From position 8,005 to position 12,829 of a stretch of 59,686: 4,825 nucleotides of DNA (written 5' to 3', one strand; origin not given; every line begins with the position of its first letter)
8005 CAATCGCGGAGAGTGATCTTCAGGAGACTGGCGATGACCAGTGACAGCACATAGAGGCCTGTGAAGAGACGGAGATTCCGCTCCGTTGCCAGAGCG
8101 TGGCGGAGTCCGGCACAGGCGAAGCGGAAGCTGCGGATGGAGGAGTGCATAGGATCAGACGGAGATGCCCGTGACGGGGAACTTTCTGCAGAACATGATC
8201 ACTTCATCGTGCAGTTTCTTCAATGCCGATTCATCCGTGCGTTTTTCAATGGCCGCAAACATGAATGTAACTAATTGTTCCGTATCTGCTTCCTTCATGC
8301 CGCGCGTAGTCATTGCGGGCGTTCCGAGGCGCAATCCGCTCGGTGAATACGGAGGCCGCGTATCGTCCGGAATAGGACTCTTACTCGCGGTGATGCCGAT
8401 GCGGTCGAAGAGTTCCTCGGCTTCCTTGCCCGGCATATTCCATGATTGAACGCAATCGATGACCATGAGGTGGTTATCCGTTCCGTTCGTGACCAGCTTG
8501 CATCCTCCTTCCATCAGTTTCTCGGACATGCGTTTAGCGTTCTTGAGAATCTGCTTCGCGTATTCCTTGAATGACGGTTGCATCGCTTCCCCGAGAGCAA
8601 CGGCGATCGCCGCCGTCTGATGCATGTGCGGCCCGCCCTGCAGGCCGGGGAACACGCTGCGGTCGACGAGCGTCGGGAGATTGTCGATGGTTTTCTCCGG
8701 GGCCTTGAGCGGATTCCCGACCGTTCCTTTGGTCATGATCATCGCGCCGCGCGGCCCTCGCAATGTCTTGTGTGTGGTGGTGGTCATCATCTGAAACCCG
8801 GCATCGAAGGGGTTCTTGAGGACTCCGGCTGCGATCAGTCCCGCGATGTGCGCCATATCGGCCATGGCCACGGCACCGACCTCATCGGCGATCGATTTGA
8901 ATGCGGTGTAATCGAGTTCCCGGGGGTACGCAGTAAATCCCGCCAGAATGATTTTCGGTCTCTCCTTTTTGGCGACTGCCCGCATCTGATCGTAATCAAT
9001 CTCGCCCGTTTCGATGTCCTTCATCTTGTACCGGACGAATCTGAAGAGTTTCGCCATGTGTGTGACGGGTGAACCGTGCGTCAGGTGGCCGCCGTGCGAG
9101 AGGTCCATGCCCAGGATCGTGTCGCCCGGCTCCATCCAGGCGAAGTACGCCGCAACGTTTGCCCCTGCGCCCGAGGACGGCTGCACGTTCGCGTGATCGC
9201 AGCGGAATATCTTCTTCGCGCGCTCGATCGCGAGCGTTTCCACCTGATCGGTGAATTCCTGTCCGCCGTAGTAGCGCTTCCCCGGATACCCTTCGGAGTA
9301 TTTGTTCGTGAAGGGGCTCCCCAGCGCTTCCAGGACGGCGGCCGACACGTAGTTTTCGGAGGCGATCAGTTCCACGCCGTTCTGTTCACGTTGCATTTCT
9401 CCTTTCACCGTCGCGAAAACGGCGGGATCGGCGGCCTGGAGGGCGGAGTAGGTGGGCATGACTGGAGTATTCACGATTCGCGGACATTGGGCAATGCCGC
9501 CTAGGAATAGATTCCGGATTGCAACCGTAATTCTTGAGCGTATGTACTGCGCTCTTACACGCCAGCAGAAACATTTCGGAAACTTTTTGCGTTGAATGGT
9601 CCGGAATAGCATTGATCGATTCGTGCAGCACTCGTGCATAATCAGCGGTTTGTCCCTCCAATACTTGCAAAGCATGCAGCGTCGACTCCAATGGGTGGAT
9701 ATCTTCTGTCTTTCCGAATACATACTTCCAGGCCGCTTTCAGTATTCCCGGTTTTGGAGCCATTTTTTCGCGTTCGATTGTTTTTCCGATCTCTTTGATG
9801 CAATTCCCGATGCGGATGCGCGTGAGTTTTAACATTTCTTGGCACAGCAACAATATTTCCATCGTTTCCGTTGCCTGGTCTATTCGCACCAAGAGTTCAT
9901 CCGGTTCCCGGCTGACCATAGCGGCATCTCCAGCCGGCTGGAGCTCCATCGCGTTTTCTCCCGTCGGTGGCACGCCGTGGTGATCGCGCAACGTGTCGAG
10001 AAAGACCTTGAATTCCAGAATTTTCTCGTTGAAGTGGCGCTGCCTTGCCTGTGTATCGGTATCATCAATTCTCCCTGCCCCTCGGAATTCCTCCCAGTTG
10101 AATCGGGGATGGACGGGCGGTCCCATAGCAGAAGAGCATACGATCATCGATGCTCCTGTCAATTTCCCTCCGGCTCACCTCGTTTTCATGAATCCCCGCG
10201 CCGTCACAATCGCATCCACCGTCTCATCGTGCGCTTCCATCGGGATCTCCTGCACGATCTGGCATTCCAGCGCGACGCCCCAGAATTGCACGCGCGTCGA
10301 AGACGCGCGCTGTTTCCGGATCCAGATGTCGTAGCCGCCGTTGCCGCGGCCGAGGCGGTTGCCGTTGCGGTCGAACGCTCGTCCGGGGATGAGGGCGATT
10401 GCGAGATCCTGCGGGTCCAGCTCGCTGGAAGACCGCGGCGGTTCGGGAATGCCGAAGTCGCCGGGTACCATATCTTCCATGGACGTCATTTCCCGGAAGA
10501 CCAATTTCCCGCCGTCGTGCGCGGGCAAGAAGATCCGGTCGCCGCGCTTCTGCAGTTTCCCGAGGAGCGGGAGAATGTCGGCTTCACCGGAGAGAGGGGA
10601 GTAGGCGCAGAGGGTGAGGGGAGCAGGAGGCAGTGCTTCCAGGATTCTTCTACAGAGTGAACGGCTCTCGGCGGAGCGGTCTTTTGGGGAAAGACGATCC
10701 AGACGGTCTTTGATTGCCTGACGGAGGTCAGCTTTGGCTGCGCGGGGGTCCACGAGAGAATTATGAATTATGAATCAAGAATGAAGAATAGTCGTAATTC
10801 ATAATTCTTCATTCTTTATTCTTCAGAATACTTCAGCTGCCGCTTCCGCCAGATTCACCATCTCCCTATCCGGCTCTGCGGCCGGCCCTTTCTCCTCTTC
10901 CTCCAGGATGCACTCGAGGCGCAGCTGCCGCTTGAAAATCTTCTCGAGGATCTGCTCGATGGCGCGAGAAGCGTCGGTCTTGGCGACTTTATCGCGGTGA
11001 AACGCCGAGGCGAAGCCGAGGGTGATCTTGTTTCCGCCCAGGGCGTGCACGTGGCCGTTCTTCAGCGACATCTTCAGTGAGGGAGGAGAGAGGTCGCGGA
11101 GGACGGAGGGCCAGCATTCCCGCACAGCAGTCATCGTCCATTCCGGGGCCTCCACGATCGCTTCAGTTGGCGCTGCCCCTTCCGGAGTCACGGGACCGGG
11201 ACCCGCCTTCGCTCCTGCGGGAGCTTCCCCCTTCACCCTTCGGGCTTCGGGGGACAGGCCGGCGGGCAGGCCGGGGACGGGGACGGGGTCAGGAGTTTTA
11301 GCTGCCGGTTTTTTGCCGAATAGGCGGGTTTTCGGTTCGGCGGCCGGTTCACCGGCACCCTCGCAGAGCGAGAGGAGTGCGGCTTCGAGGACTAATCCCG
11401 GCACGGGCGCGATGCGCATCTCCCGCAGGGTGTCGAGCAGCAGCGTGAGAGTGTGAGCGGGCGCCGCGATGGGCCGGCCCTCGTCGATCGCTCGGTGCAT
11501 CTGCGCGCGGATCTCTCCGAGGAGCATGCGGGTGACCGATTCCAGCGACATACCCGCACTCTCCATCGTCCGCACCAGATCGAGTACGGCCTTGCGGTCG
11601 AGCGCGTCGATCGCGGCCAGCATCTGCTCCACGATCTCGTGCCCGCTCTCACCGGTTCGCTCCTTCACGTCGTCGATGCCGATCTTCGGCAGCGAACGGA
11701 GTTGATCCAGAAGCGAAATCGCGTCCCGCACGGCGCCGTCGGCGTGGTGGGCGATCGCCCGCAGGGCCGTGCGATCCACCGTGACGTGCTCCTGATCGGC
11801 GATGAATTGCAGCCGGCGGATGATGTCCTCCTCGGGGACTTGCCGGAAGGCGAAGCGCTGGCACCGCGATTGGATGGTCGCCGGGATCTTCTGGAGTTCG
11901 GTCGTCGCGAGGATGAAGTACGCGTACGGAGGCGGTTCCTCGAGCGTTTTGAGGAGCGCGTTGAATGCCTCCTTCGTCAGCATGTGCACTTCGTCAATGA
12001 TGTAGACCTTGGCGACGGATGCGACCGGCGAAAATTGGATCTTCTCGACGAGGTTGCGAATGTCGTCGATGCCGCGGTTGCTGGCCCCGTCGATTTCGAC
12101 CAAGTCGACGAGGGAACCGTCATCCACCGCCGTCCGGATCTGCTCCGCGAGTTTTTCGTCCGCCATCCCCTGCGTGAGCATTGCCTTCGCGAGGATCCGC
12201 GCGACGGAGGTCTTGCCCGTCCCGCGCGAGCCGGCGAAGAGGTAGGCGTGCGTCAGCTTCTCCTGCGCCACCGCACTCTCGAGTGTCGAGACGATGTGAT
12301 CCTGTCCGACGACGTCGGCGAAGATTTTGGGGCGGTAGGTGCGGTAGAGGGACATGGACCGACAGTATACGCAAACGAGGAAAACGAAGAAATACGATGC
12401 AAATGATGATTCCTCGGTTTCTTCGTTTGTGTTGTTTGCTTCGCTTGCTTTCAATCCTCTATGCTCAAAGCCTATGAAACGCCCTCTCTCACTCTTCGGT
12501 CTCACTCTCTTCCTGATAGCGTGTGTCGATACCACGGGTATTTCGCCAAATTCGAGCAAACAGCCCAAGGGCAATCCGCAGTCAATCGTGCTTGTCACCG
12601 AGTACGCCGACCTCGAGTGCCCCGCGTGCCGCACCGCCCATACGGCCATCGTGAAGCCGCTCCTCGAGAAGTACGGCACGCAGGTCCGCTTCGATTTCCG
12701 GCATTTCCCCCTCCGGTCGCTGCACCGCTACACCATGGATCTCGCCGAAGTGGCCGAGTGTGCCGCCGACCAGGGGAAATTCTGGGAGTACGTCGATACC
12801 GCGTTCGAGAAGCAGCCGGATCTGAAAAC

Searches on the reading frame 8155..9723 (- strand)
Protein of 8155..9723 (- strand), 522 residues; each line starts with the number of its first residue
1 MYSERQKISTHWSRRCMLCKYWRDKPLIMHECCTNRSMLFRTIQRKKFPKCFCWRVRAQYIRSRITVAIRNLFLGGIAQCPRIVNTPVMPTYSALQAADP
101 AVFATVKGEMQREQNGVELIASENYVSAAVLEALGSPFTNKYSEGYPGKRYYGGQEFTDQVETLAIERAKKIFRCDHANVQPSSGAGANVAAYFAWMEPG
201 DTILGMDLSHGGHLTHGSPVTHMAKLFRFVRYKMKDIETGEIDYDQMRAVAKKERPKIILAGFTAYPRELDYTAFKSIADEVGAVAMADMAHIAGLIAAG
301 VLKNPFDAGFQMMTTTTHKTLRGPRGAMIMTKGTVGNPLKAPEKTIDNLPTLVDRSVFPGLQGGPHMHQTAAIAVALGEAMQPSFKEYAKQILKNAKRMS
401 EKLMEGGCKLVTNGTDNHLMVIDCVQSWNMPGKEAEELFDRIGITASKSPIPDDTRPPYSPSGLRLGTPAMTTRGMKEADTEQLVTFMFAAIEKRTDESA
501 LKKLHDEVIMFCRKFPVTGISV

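Call 54: search_protein_families(library=pfam, proteins=[window:8155-9723:-], max_evalue=0.001)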
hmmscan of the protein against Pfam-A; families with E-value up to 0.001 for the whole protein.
window:8155-9723:- (522 aa): 2 families
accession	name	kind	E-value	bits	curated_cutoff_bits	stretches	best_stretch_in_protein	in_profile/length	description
PF00464.25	SHMT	-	1.3e-153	511.8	27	1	95-488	1-399/399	Serine hydroxymethyltransferase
PF00155.27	Aminotran_1_2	-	2e-07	31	19.7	1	168-479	54-357/361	Aminotransferase class I and II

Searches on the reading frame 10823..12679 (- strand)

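Call 54: search_protein_families(library=pfam, proteins=[window:10823-12679:-], max_evalue=0.001)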
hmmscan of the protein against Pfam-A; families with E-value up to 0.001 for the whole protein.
window:10823-12679:- (618 aa): 10 families
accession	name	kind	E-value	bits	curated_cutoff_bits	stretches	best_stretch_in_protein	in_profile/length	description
PF13177.12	DNA_pol3_delta2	-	1.4e-38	132.9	27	1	126-281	2-160/161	DNA polymerase III, delta subunit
PF00004.35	AAA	-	1.6e-12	48.5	21.2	1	147-277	2-127/131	ATPase family associated with various cellular activities (AAA)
PF22608.2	DNAX_ATPase_lid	-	2.5e-11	43.6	27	1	286-326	2-42/49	DNA polymerase III clamp loader subunit, ATPase lid domain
PF07728.20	AAA_5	-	9.1e-07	29.4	22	1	147-248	3-92/139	AAA domain (dynein-related subfamily)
PF20964.2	DnaX_C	-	3e-06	27.6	26.2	1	510-604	3-99/113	DNA polymerase III subunit tau, C-terminal domain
PF05496.18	RuvB_N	-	3e-05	24.3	27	1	116-170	2-60/159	Holliday junction DNA helicase RuvB P-loop domain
PF13604.12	AAA_30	-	5.2e-05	23.5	27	1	146-248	21-114/191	AAA domain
PF06068.19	TIP49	-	0.00016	21.4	23.8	0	211-249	262-301/347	TIP49 P-loop domain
PF06309.17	Torsin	-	0.00023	21.7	27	1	109-176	17-86/127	Torsin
PF13401.12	AAA_22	-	0.00034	21.4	27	0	148-247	10-109/130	AAA domain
